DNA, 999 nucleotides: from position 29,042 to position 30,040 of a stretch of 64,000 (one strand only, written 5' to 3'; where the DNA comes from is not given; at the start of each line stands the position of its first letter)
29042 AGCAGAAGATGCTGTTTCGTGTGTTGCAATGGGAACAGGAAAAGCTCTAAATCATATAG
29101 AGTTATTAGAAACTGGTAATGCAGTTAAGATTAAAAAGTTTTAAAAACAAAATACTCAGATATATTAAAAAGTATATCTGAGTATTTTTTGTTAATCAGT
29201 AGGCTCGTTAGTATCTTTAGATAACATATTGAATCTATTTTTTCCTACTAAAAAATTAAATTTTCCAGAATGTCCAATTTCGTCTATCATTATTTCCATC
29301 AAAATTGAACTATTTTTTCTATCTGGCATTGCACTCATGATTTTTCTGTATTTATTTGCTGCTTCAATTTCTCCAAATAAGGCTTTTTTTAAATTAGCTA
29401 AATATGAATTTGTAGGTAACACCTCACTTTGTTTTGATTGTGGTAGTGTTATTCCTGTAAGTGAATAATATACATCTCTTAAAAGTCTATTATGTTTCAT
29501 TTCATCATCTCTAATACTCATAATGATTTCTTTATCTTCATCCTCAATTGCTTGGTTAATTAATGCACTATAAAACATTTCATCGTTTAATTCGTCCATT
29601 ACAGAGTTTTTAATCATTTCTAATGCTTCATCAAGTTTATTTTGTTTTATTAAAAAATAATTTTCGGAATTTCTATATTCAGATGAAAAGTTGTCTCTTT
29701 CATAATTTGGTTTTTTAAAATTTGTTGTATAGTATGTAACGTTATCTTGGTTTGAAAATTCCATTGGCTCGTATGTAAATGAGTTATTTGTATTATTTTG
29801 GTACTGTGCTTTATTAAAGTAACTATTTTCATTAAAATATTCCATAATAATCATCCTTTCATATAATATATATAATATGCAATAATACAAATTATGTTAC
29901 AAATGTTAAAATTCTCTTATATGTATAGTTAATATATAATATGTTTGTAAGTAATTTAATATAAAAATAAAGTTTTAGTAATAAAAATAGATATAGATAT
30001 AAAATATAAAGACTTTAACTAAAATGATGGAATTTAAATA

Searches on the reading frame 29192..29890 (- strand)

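Call 86: search_protein_families(library=pfam, proteins=[window:29192-29890:-], max_evalue=0.01)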
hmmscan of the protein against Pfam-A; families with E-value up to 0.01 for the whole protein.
window:29192-29890:- (232 aa): 2 families
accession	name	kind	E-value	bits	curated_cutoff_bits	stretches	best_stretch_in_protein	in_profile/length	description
PF22277.2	EncFtn-like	-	2.6e-05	24.3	27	0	89-135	15-61/85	EncFtn-like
PF02915.23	Rubrerythrin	-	7.4e-05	23.6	22.8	0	64-140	59-136/137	Rubrerythrin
